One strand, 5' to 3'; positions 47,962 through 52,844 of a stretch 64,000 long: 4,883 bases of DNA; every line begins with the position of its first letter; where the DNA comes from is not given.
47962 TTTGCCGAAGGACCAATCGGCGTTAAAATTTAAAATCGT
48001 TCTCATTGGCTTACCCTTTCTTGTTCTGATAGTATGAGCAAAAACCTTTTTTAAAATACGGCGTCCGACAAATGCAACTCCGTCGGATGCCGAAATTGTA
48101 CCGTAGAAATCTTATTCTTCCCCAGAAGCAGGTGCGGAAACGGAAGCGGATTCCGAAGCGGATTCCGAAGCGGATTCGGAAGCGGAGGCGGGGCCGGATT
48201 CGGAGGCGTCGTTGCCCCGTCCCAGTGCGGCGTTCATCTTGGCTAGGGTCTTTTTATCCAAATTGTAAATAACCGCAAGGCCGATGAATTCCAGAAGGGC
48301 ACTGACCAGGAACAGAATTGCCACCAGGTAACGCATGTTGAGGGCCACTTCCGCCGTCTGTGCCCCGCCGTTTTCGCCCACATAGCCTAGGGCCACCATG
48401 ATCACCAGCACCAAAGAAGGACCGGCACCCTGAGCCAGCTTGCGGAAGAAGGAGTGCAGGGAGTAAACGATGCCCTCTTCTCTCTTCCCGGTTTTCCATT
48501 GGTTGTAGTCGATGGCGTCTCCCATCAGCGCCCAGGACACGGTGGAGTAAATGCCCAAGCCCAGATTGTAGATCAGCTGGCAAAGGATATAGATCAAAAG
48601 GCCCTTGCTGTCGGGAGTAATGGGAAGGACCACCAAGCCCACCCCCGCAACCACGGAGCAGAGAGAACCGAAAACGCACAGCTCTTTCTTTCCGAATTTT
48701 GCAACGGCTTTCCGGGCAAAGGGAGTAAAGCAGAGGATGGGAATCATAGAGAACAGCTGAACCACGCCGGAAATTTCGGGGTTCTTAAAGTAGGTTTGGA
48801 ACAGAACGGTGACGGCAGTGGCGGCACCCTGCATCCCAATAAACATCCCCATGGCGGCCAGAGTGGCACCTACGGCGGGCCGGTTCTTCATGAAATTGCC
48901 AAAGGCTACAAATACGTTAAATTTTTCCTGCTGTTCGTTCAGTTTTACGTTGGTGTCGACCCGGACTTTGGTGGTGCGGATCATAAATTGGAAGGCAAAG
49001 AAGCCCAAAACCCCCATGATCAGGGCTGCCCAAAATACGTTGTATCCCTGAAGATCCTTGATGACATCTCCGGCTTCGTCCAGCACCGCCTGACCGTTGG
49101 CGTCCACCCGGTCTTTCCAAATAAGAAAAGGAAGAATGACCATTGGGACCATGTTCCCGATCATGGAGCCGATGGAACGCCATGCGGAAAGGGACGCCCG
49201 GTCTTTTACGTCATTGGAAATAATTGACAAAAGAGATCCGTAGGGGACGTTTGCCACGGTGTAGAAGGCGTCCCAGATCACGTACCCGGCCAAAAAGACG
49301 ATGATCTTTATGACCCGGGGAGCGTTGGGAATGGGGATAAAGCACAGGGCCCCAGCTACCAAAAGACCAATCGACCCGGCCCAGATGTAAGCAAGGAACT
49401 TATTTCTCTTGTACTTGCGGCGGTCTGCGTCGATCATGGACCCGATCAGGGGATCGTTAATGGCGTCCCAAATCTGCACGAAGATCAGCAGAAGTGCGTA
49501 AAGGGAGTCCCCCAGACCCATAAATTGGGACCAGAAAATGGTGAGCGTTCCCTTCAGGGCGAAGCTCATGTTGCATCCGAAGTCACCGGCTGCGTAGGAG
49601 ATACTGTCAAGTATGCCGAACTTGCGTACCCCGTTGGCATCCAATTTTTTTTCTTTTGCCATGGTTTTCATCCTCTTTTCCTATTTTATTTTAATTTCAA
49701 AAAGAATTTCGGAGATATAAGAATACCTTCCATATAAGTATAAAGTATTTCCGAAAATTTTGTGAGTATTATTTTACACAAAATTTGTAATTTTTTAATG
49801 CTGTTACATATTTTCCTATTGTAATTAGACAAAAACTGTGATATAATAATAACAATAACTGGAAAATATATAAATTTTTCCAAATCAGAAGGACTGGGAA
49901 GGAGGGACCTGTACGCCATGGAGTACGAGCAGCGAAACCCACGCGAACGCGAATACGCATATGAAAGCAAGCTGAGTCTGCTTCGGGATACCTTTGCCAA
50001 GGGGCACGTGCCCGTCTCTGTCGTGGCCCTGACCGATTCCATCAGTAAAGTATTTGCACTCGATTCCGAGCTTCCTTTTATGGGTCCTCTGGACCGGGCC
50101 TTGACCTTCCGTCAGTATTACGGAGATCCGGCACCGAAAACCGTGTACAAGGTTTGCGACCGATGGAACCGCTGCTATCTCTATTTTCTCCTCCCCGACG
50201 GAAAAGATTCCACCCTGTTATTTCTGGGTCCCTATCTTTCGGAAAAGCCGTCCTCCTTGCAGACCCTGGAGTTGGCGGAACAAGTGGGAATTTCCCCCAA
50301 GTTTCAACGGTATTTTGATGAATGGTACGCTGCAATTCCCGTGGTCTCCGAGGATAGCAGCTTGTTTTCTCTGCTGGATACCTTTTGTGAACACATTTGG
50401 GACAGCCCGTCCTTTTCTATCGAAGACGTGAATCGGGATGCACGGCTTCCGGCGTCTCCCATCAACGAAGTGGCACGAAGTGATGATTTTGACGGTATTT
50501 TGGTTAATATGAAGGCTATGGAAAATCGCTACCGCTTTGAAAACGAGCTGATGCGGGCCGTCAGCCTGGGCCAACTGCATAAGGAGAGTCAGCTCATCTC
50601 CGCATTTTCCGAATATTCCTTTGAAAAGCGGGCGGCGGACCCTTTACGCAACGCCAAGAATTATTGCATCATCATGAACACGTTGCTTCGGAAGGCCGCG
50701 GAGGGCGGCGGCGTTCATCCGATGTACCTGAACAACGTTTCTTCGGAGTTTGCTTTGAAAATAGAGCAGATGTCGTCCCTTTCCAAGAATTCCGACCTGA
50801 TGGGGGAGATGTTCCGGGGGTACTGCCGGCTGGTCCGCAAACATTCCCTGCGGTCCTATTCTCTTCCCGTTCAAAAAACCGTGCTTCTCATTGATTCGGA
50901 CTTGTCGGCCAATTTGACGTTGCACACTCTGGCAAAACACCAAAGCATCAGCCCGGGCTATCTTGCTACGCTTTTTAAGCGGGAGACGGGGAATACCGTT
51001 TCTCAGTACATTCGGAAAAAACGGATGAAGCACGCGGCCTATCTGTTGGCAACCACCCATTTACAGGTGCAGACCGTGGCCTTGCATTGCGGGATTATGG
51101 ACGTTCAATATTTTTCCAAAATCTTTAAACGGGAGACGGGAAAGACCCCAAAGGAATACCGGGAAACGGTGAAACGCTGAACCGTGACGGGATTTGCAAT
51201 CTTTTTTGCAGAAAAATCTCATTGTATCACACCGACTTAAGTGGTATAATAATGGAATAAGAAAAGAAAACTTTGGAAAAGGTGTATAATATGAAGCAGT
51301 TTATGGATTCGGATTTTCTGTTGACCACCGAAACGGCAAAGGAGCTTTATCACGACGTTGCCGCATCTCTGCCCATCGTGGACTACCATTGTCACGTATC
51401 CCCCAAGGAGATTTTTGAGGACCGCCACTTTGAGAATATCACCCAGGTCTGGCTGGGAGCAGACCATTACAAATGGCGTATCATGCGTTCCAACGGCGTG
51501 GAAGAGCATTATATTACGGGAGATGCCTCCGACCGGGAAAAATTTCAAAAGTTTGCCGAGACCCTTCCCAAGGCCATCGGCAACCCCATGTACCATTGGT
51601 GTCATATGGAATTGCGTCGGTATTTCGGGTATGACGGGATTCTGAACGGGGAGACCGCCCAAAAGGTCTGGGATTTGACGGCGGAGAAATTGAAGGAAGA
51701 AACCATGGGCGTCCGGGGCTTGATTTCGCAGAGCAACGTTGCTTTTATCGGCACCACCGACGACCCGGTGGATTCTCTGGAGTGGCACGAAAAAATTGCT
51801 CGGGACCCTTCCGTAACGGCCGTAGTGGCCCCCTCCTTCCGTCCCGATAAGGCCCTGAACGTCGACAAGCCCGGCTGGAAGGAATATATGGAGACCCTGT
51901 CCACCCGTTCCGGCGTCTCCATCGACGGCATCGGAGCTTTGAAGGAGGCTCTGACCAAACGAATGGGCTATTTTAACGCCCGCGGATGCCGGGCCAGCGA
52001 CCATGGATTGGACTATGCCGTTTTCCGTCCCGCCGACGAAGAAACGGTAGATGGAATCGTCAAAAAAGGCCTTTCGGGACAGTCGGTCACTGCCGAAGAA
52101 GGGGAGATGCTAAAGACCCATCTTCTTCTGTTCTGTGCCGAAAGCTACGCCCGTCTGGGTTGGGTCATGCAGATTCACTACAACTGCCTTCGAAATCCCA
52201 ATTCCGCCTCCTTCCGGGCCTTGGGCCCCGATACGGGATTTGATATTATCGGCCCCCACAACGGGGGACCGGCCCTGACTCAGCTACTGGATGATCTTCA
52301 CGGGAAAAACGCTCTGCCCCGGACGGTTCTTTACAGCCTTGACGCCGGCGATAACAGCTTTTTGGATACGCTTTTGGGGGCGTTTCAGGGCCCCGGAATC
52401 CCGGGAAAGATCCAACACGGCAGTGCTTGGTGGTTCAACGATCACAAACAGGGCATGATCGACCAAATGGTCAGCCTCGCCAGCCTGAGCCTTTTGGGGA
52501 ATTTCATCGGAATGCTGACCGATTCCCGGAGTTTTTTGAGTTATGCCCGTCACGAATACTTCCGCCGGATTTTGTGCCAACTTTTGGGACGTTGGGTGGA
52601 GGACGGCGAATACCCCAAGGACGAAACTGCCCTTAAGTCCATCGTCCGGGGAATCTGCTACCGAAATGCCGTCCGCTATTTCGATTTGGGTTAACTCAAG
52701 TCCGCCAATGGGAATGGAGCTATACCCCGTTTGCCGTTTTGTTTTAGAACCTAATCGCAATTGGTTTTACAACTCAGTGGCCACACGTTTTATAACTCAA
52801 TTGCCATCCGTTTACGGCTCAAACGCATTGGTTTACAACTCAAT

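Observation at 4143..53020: Many unrelated minisatellite arrays, each starting at or across a stop codon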

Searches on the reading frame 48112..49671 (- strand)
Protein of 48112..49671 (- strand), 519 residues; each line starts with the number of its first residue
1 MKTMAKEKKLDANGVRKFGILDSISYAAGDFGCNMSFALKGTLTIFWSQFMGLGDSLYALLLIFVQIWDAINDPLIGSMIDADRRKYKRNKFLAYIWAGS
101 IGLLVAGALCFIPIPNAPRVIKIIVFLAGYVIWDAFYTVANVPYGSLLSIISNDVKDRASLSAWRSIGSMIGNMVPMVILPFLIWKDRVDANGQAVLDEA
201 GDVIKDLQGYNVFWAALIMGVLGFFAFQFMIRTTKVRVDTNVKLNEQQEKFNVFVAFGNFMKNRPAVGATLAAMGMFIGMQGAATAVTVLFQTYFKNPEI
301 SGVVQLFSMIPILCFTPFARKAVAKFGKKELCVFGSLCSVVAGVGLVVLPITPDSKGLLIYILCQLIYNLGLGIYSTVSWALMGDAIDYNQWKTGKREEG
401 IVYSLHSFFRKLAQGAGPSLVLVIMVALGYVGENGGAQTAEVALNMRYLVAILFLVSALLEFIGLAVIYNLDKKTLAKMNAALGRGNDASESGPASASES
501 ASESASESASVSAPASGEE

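Call 27: find_related_loci(query=window:48112-49671:-, collection=genome_contigs, flank=10000)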
Query window:48112-49671:- (519 aa) in genome_contigs; peptide patterns used: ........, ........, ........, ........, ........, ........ (x = any residue, [..] = any of these).
599 stretches matched a pattern (row limit reached: there are more); 566 encode a relative of the query (tblastn E <= 1e-3); the best 80 are kept; 80 distinct loci.
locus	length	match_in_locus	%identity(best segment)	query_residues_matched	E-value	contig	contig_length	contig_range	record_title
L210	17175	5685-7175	93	1-499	0e+0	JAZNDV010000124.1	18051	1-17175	MAG: Eubacteriales bacterium isolate T1900044725_TS20190191.MAGScoT_cleanbin_000025 SGB_1933_k141_739720, whole genome s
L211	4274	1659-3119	94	1-488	0e+0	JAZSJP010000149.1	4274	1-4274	MAG: Eubacteriales bacterium isolate T1900044564_TS20190030.MAGScoT_cleanbin_000039 SGB_388_k141_326065, whole genome sh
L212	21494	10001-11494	92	1-499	0e+0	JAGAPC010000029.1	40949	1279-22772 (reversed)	MAG: Clostridia bacterium isolate RGIG8645 Water_deer_Cecum.Co__c755307, whole genome shotgun sequence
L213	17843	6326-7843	91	1-508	0e+0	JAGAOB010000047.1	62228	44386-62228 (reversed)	MAG: Clostridia bacterium isolate RGIG8618 Water_deer_Cecum.Co__c538534, whole genome shotgun sequence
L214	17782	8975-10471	92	3-500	0e+0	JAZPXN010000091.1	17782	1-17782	MAG: Eubacteriales bacterium isolate T1900044652_TS20190118.MAGScoT_cleanbin_000004 SGB_1430_k141_1795395, whole genome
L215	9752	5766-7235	88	4-493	0e+0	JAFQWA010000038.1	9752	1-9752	MAG: Clostridia bacterium isolate RGIG2202 Goat_Colon.Co__c2948122, whole genome shotgun sequence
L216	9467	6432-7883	88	2-485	0e+0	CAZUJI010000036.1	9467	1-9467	MAG TPA_asm: uncultured Eubacteriales bacterium isolate SRP315200_co1_706 genome assembly, contig: NODE_16544_length_946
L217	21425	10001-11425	87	16-490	0e+0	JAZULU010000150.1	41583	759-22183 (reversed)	MAG: Clostridia bacterium isolate T1900044904_TS20190370.MAGScoT_cleanbin_000013 SGB_3303_k141_310119, whole genome shot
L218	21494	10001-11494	83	3-500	0e+0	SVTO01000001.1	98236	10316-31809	MAG: Oscillospiraceae bacterium isolate SIG697 NODE_5295_length_98236_cov_2.206179, whole genome shotgun sequence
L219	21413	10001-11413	87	13-483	0e+0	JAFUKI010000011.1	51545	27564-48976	MAG: Clostridia bacterium isolate RGIG4573 Roe_deer_Rectum-2__c39992, whole genome shotgun sequence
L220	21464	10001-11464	78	4-491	0e+0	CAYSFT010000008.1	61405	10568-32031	MAG TPA_asm: uncultured Lachnospiraceae bacterium isolate SRP315200_co1_909 genome assembly, contig: NODE_391_length_614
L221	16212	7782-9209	87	16-491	0e+0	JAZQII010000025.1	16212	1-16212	MAG: Clostridia bacterium isolate T1900044625_TS20190091.MAGScoT_cleanbin_000022 SGB_931_k141_10978, whole genome shotgu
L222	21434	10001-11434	71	6-503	0e+0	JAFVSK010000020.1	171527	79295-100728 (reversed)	MAG: Clostridia bacterium isolate RGIG5352 Sheep_Colon-3__c1207, whole genome shotgun sequence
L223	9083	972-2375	73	4-488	0e+0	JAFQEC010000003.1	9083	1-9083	MAG: Clostridia bacterium isolate RGIG1736 Goat_Cecum-3__c44297, whole genome shotgun sequence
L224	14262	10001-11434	72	4-498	0e+0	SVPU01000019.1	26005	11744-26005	MAG: Oscillospiraceae bacterium isolate SIG599 NODE_37255_length_26005_cov_2.640158, whole genome shotgun sequence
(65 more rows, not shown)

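Call 50: search_protein_families(library=pfam, proteins=[window:48112-49671:-], max_evalue=0.00001)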
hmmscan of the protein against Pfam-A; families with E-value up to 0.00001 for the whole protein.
window:48112-49671:- (519 aa): 2 families
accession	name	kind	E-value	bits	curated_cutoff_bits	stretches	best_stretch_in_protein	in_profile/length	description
PF13347.12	MFS_2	-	7.5e-63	213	27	1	25-472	1-426/427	MFS/sugar transport protein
PF07690.21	MFS_1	-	1.3e-12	47.8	33.4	1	49-418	25-347/347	Major Facilitator Superfamily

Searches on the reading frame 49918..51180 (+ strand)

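Call 48: search_protein_families(library=ncbifam, proteins=[window:49918-51180:+], max_evalue=0.00001)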
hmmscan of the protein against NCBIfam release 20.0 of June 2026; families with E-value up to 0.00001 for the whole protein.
window:49918-51180:+ (420 aa): 29 families (the best 25 are shown)
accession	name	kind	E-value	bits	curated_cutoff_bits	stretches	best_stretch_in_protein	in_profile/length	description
TIGR04094.1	adjacent_YSIRK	equivalog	6.8e-33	114.2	200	1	197-415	166-383/383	YSIRK-targeted surface antigen transcriptional regulator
NF007860.0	PRK10572.1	equivalog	6.6e-21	74.4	208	1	318-418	185-285/292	arabinose operon transcriptional regulator AraC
NF010025.2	PRK13500.1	equivalog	5.1e-18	65.6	525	1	319-417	179-277/282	HTH-type transcriptional activator RhaR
NF010026.0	PRK13501.1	equivalog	1.2e-17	64.1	363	1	325-417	185-277/290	HTH-type transcriptional activator RhaR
NF010027.0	PRK13502.1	equivalog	1.9e-17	63.6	384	1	319-416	179-276/282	HTH-type transcriptional activator RhaR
NF047788.1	TransRegPocR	equivalog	3e-17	62.8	500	1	307-419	180-292/296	transcriptional regulator PocR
NF007584.0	PRK10219.1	equivalog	7.6e-16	58.4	174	1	319-417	8-106/107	superoxide response transcriptional regulator SoxS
NF047455.1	TF_Staph_AryK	equivalog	4.7e-15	54.9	850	1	323-419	164-260/759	transcriptional regulator AryK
NF049932.1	TranspRegBtr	equivalog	2e-14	53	900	1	317-416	165-264/531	bacillibactin transport transcriptional regulator Btr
NF007243.0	PRK09685.1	equivalog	3.6e-14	52.9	199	1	318-418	200-302/303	transcriptional regulator FeaR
NF012144.2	ramA_TF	equivalog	1.6e-13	51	180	1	321-417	10-106/108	RamA family antibiotic efflux transcriptional regulator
NF010028.0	PRK13503.1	equivalog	1e-12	48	288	1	322-417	177-272/278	HTH-type transcriptional activator RhaS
NF006902.0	PRK09393.1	equivalog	8.7e-12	44.8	425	1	324-419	228-323/327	transcriptional regulator FtrA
NF007693.0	PRK10371.1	equivalog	2.8e-11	43.2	253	1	317-417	199-299/309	transcriptional regulator MelR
NF007432.1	PRK09978.1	equivalog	1.5e-10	40.7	500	1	323-418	149-243/274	DNA-binding transcriptional regulator GadX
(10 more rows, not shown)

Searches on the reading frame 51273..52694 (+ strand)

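Call 50: search_protein_families(library=pfam, proteins=[window:51273-52694:+], max_evalue=0.00001)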
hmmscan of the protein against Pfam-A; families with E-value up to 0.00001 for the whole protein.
window:51273-52694:+ (473 aa): 1 family
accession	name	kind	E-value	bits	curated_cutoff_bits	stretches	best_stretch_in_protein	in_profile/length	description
PF02614.20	UxaC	-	3.5e-196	653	25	1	7-470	1-464/464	Glucuronate isomerase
